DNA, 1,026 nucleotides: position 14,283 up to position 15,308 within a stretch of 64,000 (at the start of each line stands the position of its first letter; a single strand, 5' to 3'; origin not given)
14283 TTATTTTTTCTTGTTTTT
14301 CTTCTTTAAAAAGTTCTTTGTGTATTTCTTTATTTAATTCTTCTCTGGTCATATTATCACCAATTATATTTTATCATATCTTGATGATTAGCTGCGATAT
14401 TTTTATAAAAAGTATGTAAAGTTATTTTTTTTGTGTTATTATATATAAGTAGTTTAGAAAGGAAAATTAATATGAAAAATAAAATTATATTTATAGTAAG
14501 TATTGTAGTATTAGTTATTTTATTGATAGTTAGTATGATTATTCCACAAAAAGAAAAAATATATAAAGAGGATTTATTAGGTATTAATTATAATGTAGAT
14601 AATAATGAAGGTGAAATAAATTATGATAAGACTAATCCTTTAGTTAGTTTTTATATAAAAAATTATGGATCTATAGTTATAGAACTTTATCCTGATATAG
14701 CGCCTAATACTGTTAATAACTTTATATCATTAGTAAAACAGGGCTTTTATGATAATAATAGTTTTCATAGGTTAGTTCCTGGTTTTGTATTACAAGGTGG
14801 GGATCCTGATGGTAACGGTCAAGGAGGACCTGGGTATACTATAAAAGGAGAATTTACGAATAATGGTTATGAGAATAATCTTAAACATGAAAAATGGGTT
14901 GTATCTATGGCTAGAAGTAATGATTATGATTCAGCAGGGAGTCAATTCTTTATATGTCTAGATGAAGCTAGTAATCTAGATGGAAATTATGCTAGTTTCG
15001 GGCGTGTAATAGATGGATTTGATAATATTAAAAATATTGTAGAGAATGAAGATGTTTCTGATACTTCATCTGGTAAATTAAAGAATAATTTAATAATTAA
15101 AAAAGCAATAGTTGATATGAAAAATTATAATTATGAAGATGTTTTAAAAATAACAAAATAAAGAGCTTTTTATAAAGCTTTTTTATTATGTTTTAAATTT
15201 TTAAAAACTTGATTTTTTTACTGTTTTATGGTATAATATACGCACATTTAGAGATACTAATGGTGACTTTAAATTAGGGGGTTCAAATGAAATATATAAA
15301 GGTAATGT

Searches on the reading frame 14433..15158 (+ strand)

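Call 5: search_protein_families(library=pfam, proteins=[window:14433-15158:+], max_evalue=1)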
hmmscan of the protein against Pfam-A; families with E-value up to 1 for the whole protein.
window:14433-15158:+ (242 aa): 2 families
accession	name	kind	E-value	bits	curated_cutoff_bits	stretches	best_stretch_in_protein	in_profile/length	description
PF00160.26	Pro_isomerase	-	1.6e-43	149.2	21.7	1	71-225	2-157/159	Cyclophilin type peptidyl-prolyl cis-trans isomerase/CLD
PF25630.1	Phycodna_minor_capsid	-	0.36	11.6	27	1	16-64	4-49/96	Phycodnaviridae minor capsid protein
